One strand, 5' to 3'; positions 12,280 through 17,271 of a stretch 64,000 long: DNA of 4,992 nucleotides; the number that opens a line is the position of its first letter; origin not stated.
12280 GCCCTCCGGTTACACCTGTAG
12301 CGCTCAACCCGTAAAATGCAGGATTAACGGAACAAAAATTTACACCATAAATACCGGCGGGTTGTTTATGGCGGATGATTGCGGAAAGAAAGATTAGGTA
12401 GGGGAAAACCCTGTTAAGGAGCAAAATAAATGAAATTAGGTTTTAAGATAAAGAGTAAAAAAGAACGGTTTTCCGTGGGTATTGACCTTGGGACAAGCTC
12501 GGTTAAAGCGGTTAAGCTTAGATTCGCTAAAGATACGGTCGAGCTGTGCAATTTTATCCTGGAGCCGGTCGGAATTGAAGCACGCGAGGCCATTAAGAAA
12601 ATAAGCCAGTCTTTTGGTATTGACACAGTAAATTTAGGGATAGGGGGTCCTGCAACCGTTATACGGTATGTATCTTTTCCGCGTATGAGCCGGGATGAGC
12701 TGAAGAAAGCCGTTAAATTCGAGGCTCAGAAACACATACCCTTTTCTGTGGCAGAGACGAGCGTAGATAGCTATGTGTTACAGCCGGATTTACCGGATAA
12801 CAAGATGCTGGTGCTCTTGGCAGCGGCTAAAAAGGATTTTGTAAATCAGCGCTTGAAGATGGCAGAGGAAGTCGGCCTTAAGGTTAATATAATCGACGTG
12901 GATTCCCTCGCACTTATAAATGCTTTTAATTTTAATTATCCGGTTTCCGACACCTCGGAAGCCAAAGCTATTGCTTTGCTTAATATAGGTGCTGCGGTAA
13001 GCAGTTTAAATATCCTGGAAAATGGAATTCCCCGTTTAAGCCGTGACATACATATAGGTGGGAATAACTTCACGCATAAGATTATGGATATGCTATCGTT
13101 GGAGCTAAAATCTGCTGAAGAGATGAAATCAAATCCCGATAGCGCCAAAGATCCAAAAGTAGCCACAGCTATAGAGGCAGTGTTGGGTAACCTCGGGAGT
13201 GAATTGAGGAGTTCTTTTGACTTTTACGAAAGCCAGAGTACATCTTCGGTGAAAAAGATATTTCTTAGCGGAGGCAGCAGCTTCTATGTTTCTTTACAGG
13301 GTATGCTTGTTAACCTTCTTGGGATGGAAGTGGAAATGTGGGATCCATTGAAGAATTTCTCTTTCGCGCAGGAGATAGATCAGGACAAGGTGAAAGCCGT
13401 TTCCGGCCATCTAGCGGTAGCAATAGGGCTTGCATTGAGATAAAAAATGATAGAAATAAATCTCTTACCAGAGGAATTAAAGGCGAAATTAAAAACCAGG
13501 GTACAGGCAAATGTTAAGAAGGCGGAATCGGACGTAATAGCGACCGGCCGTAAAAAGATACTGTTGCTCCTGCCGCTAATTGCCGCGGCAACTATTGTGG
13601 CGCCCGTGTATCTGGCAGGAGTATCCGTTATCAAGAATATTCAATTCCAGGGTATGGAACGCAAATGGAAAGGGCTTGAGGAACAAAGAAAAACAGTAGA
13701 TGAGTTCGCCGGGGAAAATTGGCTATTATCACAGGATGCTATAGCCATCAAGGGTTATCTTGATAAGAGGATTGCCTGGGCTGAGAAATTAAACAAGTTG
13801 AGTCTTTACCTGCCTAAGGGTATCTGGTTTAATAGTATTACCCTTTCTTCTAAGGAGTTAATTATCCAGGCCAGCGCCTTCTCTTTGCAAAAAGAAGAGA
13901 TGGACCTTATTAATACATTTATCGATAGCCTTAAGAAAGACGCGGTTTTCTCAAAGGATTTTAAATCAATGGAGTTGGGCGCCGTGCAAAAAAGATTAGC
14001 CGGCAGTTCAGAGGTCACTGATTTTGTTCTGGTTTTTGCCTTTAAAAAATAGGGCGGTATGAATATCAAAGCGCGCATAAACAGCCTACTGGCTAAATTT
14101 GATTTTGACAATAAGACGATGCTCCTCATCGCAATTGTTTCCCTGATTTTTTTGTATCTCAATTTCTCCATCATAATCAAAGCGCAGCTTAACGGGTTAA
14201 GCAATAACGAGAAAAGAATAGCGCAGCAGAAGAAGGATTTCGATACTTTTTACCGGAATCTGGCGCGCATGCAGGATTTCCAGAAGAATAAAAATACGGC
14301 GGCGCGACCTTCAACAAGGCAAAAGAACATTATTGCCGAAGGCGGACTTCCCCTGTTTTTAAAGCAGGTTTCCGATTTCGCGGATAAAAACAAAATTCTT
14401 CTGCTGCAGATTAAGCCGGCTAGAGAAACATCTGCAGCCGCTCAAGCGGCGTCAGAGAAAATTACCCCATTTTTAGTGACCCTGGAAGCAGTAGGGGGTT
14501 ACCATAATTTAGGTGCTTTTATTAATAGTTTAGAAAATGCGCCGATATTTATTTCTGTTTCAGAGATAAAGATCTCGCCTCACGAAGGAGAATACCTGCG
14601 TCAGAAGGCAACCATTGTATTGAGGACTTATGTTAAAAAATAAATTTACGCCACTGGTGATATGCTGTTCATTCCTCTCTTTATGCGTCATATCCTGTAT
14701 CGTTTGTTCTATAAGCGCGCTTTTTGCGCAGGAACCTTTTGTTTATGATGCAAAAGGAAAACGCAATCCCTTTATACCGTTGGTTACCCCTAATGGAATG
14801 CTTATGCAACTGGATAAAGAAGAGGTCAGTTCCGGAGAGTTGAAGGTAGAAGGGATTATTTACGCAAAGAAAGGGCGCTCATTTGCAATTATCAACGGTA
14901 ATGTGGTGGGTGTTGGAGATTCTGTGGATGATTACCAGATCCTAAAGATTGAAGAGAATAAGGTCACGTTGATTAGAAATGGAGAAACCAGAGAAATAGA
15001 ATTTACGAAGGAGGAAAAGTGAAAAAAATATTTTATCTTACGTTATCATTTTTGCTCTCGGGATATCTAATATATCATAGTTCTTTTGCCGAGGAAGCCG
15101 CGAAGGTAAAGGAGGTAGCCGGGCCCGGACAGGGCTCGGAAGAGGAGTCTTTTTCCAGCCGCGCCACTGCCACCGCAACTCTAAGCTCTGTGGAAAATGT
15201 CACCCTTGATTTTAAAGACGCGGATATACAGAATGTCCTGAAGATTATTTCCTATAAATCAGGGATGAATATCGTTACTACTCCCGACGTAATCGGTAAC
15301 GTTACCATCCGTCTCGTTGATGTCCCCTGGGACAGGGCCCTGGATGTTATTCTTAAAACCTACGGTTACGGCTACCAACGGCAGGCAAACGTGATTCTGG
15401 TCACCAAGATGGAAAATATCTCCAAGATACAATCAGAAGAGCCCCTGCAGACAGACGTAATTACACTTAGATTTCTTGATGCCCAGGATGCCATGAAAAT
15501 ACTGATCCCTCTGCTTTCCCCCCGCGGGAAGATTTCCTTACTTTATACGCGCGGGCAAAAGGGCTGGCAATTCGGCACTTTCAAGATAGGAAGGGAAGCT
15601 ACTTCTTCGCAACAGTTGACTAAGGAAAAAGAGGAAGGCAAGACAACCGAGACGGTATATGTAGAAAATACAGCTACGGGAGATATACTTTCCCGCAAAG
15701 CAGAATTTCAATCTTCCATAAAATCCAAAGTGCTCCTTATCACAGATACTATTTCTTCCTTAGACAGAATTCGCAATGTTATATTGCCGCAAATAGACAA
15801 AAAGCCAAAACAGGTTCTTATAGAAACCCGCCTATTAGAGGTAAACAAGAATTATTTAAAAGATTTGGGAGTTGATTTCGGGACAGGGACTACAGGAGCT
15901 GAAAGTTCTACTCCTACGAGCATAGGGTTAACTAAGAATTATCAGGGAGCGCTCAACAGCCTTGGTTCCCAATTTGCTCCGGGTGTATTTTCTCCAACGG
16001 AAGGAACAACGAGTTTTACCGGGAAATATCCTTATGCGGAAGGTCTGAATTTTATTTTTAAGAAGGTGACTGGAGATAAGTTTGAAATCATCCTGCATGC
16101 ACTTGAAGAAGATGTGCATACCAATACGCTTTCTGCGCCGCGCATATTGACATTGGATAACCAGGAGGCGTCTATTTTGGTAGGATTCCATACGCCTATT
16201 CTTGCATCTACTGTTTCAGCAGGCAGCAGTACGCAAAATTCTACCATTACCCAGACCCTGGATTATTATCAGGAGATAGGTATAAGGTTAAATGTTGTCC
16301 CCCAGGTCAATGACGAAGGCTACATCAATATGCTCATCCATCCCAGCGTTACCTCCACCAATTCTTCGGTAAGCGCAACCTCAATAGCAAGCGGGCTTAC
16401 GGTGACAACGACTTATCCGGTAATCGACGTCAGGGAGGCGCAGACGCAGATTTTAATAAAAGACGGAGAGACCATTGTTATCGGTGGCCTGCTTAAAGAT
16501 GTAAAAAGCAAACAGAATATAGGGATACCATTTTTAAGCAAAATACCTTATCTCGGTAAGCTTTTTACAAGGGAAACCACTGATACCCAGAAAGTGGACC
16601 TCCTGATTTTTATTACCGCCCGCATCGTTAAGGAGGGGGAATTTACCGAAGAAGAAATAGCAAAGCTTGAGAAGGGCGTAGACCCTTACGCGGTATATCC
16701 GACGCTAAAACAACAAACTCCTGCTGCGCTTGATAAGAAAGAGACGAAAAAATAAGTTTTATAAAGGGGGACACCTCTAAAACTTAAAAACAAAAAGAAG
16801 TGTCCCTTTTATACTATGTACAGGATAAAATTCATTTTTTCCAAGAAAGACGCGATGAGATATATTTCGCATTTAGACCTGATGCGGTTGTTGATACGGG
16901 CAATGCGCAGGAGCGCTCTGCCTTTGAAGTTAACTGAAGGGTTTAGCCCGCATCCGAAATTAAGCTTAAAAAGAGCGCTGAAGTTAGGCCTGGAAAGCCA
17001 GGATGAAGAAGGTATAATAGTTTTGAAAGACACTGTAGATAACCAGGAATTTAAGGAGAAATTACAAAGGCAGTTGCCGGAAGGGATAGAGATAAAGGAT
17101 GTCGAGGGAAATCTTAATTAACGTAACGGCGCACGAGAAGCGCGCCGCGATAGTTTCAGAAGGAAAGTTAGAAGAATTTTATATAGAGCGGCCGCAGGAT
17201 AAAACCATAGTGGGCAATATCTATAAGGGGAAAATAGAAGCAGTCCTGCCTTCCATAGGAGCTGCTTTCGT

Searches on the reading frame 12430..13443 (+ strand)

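Call 65: search_protein_families(library=pfam, proteins=[window:12430-13443:+], max_evalue=0.001)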
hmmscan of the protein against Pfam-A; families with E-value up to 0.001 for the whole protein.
window:12430-13443:+ (337 aa): 2 families
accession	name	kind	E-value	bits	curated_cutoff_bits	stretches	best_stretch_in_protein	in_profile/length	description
PF11104.14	PilM_2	-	2e-48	165.5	27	1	17-337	1-338/340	Type IV pilus assembly protein PilM;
PF14450.12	FtsA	-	1.9e-08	35.2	31.8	1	182-245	1-71/127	Cell division protein FtsA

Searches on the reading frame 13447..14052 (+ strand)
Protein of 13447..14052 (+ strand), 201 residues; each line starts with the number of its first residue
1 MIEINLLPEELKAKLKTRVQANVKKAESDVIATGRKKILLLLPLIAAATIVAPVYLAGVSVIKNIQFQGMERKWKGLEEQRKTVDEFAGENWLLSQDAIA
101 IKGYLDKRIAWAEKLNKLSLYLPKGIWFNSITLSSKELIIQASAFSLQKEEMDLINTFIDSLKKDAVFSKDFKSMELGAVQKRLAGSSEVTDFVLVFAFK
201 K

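Call 65: search_protein_families(library=pfam, proteins=[window:13447-14052:+], max_evalue=0.001)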
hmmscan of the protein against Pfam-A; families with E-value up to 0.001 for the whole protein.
window:13447-14052:+ (201 aa): 1 family
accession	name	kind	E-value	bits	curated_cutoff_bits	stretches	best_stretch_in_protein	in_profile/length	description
PF05137.18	PilN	-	0.00042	20.7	22.8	0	115-196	3-75/78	Fimbrial assembly protein (PilN)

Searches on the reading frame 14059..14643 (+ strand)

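Call 65: search_protein_families(library=pfam, proteins=[window:14059-14643:+], max_evalue=0.001)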
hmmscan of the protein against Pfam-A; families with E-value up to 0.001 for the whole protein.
window:14059-14643:+ (194 aa): 1 family
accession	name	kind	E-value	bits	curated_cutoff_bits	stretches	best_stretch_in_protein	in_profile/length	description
PF04350.18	PilO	-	2e-07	31.7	22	1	47-191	1-141/145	Pilus assembly protein, PilO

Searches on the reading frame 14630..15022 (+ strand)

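Call 65: search_protein_families(library=pfam, proteins=[window:14630-15022:+], max_evalue=0.001)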
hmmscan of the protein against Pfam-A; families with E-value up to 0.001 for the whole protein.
window:14630-15022:+ (130 aa): 2 families
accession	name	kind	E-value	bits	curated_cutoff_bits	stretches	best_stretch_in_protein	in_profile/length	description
PF16537.11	T2SSB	-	2.4e-05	24.3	28.4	1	71-121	4-56/60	Type II secretion system protein B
PF23862.1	CdsD_C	-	0.00069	20.1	27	1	80-118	12-50/56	CdsD C-terminal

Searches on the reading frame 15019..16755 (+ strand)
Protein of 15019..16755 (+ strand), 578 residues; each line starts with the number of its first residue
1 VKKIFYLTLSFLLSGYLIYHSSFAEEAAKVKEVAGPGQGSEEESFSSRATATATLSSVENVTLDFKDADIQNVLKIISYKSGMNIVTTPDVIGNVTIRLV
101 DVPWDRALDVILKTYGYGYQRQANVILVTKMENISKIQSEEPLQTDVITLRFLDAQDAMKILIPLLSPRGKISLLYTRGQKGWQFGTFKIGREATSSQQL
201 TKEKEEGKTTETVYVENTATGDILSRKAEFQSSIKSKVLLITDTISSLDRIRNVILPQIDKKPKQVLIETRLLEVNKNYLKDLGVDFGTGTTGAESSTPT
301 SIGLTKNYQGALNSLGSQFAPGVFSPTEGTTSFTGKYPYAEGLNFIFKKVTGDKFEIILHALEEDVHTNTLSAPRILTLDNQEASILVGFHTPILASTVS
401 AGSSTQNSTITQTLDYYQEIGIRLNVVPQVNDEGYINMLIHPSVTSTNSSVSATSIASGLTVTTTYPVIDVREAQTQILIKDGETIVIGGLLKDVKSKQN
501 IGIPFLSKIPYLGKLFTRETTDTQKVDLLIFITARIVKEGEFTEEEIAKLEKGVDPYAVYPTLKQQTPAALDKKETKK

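Call 65: search_protein_families(library=pfam, proteins=[window:15019-16755:+], max_evalue=0.001)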
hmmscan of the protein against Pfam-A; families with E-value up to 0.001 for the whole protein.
window:15019-16755:+ (578 aa): 3 families
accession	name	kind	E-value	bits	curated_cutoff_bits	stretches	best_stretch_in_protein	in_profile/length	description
PF00263.26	Secretin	-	5.1e-45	153.5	27.5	1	361-538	1-169/169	Bacterial type II and III secretion system protein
PF07660.19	STN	-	1.5e-10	41.1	28.4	1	85-130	3-51/52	Secretin and TonB N terminus short domain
PF21305.2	type_II_gspD_N0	-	2.5e-06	27.7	27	1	63-99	1-37/71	GspD-like, N0 domain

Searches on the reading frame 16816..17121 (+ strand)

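Call 65: search_protein_families(library=pfam, proteins=[window:16816-17121:+], max_evalue=0.001)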
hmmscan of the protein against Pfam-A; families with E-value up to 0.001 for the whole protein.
window:16816-17121:+ (101 aa): 1 family
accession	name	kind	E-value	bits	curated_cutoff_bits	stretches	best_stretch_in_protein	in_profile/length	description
PF10105.14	DUF2344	-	2.4e-34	119.2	23.8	1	3-97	1-95/176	Uncharacterized protein conserved in bacteria (DUF2344)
